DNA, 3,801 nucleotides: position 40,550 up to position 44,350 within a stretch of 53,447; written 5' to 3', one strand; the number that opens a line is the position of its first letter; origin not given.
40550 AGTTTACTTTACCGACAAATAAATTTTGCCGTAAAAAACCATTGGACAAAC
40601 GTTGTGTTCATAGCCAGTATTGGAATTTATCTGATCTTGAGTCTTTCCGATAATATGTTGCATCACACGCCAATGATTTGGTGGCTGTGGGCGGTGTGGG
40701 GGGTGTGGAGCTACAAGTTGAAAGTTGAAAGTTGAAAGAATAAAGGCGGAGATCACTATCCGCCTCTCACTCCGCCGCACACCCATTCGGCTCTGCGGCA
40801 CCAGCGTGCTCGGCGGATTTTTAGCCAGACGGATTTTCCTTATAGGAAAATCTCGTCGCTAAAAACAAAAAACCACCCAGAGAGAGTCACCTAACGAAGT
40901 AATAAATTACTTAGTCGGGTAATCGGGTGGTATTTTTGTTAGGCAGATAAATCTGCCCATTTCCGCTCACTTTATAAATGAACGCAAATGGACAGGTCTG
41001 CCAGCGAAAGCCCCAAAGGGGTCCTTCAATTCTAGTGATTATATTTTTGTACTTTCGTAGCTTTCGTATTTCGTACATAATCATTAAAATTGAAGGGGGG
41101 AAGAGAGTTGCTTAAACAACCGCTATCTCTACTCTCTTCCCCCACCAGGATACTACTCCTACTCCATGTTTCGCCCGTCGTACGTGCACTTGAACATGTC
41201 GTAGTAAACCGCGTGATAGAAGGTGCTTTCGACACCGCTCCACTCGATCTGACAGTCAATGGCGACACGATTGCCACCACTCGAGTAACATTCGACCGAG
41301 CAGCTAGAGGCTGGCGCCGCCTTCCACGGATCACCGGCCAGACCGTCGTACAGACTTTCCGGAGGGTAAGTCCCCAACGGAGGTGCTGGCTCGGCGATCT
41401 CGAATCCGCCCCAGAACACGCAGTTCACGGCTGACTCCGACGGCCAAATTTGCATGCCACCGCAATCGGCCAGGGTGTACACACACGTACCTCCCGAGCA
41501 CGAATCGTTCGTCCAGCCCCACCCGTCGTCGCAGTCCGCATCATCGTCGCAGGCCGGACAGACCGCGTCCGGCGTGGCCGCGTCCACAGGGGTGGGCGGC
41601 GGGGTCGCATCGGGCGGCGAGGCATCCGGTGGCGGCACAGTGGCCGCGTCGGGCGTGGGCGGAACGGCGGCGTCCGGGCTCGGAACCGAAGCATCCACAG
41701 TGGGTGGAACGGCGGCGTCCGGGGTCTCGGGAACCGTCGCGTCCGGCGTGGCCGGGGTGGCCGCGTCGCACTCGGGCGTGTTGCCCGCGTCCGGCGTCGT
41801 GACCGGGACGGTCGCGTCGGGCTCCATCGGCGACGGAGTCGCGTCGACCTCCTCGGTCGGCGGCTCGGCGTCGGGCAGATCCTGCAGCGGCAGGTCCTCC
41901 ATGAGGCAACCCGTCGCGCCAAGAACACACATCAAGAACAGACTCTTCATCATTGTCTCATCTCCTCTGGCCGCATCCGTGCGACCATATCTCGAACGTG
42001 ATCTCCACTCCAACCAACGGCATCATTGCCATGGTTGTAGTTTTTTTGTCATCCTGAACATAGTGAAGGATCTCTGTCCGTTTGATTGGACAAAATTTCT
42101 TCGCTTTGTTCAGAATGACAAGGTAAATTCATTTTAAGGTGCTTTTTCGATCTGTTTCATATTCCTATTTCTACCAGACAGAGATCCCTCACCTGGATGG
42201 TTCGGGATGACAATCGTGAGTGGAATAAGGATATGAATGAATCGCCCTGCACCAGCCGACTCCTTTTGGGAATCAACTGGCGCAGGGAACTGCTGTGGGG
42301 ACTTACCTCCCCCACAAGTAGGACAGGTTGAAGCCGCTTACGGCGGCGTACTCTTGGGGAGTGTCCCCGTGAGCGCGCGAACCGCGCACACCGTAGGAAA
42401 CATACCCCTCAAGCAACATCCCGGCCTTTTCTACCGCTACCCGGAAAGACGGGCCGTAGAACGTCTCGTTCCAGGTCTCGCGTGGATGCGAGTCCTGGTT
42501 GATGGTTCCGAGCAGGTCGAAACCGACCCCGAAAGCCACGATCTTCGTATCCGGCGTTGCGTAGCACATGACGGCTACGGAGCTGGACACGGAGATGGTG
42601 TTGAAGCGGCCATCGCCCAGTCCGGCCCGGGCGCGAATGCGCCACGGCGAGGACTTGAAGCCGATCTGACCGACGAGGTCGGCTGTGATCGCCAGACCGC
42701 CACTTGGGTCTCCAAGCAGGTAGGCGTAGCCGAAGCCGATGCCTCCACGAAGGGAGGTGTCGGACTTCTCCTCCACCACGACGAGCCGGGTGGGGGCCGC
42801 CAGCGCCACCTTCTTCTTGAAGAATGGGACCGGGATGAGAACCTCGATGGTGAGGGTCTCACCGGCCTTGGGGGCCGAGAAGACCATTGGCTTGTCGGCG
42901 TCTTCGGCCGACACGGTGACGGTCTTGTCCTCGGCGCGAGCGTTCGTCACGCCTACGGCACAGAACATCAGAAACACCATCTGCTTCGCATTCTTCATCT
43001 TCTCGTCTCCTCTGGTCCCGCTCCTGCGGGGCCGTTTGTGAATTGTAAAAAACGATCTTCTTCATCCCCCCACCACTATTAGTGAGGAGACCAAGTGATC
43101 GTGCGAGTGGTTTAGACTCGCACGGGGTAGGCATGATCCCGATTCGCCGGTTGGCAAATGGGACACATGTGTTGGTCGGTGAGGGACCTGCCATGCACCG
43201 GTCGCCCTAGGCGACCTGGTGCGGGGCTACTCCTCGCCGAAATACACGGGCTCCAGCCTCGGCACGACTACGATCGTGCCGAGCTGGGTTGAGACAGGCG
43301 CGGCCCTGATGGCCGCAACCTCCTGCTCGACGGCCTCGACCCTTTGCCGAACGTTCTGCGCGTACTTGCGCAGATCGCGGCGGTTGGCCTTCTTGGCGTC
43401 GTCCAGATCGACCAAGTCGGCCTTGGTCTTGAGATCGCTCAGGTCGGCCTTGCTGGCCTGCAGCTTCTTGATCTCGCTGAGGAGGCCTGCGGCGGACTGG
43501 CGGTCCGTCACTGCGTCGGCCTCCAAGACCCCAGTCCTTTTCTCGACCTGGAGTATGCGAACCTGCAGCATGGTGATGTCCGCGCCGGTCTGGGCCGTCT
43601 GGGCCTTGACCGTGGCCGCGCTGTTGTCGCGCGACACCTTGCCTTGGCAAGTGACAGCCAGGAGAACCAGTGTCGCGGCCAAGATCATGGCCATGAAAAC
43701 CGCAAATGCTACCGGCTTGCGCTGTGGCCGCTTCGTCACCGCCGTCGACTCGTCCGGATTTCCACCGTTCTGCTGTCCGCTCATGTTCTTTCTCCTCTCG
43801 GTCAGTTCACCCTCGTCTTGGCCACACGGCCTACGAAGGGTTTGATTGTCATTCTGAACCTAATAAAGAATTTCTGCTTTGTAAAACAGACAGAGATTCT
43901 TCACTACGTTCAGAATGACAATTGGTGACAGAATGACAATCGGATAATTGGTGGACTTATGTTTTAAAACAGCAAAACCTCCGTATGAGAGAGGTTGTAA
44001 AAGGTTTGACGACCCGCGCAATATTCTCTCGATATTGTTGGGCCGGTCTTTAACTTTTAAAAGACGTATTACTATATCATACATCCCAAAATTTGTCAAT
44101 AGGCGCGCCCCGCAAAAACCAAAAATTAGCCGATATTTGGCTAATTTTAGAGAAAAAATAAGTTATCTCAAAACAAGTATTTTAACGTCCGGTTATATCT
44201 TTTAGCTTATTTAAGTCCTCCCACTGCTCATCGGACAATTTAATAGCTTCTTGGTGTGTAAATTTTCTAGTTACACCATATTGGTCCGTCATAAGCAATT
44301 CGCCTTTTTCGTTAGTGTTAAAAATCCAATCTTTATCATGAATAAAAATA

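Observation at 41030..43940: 2.8-kb high-GC island encoding a three-gene envelope module foreign to the host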

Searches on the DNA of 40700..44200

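Call 69: search_rna_families(source=window, start=40700, end=44200, threshold=evalue, max_evalue=1)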
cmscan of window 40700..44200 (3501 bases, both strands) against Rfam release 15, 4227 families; matches with E-value up to 1: 5.
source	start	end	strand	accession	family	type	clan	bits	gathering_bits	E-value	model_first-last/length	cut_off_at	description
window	43849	43918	-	RF04239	mir-4679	Gene; miRNA;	-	33.9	88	0.00059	1-75/75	no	mir-4679 microRNA precursor family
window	43849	43918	+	RF04239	mir-4679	Gene; miRNA;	-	29.7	88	0.0072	1-75/75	no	mir-4679 microRNA precursor family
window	43847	43920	-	RF00639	mir-515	Gene; miRNA;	CL00096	26.4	68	0.034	1-87/87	no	mir-515 microRNA precursor family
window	43847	43920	+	RF00639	mir-515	Gene; miRNA;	CL00096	23.6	68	0.19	1-87/87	no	mir-515 microRNA precursor family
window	44063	44151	-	RF00198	SL1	Gene;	CL00020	23.1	75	0.52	1-103/103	no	SL1 RNA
